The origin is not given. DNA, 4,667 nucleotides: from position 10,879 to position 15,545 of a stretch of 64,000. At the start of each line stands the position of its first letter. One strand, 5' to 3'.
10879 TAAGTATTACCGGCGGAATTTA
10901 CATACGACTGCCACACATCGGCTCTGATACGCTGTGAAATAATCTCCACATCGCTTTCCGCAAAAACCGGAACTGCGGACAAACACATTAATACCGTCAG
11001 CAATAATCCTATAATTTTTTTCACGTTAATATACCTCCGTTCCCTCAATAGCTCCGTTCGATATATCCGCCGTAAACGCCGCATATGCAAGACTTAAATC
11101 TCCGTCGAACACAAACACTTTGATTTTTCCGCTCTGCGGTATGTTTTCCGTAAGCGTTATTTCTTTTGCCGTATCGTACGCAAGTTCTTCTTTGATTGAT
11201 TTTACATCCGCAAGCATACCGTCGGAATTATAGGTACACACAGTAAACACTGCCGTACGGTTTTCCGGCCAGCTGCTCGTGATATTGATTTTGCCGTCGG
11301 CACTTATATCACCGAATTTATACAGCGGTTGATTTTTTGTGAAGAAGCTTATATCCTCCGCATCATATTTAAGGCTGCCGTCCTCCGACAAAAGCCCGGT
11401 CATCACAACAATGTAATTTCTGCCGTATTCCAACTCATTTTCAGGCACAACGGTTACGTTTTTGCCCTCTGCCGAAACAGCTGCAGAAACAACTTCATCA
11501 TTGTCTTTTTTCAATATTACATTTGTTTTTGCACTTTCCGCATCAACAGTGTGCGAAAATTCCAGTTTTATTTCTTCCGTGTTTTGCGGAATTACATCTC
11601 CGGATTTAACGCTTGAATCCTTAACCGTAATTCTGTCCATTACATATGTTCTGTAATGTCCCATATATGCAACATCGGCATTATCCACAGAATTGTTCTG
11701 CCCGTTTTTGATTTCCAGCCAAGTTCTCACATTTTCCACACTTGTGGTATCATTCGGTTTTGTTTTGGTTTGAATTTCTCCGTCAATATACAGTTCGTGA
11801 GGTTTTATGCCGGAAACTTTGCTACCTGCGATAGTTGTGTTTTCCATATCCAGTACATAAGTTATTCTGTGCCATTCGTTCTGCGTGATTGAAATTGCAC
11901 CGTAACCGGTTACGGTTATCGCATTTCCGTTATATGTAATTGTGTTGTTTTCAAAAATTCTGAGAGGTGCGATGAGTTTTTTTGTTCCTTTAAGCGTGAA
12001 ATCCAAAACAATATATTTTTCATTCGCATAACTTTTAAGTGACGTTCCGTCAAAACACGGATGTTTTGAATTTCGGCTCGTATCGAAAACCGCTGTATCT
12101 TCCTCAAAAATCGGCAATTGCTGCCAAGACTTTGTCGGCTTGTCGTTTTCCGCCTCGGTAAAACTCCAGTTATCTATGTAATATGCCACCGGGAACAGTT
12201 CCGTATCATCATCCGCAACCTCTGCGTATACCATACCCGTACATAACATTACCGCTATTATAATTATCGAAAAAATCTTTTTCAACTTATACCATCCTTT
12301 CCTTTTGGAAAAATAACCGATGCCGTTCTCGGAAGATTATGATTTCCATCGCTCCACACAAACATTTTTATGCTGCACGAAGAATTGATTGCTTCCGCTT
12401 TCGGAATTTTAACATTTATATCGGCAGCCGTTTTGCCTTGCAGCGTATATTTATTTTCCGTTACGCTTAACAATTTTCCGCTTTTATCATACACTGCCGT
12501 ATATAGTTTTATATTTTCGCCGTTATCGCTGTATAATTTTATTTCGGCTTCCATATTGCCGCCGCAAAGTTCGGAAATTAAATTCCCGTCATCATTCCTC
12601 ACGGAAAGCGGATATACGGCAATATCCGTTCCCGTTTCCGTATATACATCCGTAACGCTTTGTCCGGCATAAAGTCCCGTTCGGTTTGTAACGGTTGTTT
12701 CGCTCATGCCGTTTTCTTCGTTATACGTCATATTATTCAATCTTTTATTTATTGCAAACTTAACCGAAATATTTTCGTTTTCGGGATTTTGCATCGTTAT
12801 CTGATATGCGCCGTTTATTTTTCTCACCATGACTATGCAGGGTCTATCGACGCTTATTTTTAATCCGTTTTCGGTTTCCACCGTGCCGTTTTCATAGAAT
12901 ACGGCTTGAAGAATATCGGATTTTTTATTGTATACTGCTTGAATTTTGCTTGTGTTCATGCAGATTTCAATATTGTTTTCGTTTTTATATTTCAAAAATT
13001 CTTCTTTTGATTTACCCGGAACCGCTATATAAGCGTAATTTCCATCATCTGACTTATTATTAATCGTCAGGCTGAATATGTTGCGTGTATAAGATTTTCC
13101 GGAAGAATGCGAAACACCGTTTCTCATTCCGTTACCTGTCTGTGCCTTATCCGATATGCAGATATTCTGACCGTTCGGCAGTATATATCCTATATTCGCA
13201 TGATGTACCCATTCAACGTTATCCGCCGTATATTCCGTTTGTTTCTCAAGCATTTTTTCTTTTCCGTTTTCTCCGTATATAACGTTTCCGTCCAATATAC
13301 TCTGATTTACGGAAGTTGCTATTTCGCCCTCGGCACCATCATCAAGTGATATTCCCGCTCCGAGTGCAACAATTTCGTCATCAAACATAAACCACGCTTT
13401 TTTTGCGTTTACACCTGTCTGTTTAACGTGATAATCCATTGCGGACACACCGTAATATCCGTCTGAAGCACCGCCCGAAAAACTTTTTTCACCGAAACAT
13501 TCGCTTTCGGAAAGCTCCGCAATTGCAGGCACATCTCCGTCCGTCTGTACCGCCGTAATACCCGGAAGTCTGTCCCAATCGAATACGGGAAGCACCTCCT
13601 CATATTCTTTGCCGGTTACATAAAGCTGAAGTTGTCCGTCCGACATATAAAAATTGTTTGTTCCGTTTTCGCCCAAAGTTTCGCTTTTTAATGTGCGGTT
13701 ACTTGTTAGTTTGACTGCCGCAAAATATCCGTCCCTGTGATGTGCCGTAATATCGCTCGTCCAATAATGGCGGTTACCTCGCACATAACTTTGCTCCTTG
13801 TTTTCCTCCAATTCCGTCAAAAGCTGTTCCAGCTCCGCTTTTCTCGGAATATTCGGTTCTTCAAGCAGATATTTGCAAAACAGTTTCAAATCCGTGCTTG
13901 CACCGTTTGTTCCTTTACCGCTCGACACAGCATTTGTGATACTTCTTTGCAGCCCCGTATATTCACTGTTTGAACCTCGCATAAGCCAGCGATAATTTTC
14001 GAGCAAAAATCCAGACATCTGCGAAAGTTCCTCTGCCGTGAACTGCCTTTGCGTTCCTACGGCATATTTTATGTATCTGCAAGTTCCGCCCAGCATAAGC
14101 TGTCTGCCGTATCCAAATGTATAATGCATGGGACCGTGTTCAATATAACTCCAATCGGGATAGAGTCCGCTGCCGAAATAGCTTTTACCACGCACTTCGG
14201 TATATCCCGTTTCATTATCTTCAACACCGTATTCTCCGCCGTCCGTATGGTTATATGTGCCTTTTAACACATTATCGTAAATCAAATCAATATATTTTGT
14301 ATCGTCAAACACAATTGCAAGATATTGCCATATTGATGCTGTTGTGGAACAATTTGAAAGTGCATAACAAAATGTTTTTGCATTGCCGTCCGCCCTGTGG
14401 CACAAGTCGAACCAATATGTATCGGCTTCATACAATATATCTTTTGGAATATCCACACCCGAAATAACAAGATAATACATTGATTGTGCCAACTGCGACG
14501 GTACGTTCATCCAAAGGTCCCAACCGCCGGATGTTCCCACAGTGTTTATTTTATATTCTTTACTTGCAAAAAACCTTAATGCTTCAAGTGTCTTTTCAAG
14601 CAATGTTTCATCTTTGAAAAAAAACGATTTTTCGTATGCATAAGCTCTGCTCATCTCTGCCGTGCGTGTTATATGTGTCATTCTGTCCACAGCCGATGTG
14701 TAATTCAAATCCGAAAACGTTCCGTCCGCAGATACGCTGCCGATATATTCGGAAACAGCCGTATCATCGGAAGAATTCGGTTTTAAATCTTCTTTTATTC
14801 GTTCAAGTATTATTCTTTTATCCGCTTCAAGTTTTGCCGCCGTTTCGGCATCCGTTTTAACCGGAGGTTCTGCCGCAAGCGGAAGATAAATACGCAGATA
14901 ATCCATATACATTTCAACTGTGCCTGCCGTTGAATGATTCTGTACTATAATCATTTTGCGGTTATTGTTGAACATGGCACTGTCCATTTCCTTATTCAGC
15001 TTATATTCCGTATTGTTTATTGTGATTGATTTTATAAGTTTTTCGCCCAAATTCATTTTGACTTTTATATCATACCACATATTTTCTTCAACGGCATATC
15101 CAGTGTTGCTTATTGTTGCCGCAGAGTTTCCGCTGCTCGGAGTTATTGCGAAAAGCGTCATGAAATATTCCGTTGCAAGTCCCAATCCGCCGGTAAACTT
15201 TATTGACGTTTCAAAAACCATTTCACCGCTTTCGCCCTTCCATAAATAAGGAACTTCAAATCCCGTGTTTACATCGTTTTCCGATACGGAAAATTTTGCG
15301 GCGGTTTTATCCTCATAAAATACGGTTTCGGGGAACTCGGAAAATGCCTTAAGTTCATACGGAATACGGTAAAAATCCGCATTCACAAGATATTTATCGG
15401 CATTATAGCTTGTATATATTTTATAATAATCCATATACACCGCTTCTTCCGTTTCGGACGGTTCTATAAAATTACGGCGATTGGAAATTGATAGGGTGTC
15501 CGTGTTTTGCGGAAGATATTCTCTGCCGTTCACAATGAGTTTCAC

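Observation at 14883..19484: A ~190-aa jelly-roll-like repeat (YIDNWDF ... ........) occurs about ten times, and one 962-aa protein is made almost only of it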

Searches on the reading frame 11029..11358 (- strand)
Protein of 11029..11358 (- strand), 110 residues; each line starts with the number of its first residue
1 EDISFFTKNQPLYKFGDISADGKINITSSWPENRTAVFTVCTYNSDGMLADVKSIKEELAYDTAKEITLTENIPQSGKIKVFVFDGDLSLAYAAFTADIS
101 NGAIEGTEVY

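Call 53: search_protein_families(library=pfam, proteins=[window:11029-11358:-], max_evalue=10)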
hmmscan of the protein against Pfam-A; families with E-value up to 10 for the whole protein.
seq(110 aa): 1 family
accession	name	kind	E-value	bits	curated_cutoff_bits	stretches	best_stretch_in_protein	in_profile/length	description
PF24239.1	DUF7447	-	0.0038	17.8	24.1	1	15-66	34-83/89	Family of unknown function (DUF7447)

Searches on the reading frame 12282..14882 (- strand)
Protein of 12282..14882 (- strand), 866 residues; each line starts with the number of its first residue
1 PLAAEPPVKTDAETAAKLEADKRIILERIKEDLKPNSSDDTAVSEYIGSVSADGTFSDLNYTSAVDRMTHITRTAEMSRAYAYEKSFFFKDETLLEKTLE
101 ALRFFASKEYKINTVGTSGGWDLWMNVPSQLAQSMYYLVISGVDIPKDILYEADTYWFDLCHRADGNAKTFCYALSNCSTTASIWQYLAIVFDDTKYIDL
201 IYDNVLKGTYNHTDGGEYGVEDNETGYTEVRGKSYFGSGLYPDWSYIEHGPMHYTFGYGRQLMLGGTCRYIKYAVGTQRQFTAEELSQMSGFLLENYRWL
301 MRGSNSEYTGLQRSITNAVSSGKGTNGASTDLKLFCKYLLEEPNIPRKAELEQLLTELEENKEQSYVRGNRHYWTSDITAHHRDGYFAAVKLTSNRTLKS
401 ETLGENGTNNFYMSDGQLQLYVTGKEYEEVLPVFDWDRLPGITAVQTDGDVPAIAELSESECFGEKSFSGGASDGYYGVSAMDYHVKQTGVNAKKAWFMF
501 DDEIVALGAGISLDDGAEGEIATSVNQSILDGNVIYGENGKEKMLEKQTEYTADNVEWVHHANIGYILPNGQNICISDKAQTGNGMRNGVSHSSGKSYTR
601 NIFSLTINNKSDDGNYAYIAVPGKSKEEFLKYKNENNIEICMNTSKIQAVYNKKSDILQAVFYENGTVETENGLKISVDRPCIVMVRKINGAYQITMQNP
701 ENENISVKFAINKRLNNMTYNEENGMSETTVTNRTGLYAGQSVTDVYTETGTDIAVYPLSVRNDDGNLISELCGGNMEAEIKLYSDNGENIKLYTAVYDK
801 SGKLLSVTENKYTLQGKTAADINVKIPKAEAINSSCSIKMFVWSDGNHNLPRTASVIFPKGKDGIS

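Call 47: search_solved_structures(query=window:12282-14882:-, max_evalue=1e-10)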
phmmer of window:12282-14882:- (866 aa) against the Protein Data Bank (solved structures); distinct sequences matched with E-value up to 1e-10: 23.
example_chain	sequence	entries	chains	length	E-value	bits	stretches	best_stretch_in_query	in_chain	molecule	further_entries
1hm2_A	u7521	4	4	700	8.8e-70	239.2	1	235-703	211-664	CHONDROITINASE AC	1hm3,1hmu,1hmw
1cb8_A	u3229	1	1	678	1.7e-69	238.3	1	235-703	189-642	PROTEIN (CHONDROITINASE AC)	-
2e24_A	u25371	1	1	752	3.1e-27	98.5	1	372-705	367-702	Xanthan lyase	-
1j0m_A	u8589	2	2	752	6.1e-27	97.5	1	372-705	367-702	XANTHAN LYASE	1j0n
1x1h_A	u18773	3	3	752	6.2e-27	97.5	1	372-705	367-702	xanthan lyase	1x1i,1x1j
2e22_A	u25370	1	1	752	6.2e-27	97.5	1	372-705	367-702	Xanthan lyase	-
6f2p_A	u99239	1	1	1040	6.7e-26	94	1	237-718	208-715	Paenibacillus xanthan lyase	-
7r2x_A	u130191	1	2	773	2.2e-24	89.1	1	237-625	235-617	Mannuronic acid specific lyase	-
1f1s_A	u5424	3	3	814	9.5e-21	77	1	386-702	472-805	HYALURONATE LYASE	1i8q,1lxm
1rwa_A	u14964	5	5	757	2.1e-19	72.5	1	339-668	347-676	chondroitin AC lyase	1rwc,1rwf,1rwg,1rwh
1rw9_A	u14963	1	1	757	3.3e-19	71.9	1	339-668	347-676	chondroitin AC lyase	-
1ojm_A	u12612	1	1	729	1.9e-17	66.1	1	383-715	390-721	HYALURONATE LYASE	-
1c82_A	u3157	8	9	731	1.9e-17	66.1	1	383-715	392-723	HYALURONATE LYASE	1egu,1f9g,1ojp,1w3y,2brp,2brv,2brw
1n7o_A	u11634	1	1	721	3.8e-17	65.1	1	383-705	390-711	hyaluronidase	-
1ojn_A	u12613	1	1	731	4.8e-17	64.7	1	383-715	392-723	HYALURONATE LYASE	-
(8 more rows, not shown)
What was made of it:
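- On Polysaccharide lyase family 8 (the enzyme carrying three repeats): Closest structure is chondroitinase AC 1hm2/1cb8, E about 1e-69 (call 47).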

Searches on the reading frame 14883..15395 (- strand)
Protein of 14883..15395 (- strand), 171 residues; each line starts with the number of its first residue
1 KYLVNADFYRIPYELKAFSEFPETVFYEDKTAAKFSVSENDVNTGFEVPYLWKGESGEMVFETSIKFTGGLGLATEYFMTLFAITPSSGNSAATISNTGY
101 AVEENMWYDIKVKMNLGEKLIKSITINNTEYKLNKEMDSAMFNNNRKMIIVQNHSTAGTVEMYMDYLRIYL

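Call 53: search_protein_families(library=pfam, proteins=[window:14883-15395:-], max_evalue=10)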
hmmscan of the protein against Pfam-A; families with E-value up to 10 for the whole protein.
window:14883-15395:- (171 aa): 1 family
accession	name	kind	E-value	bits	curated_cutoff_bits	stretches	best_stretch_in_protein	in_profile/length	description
PF22237.3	SO2946-like_C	-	8e-05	23.1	27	1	88-162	82-157/163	SO2946-like, C-terminal domain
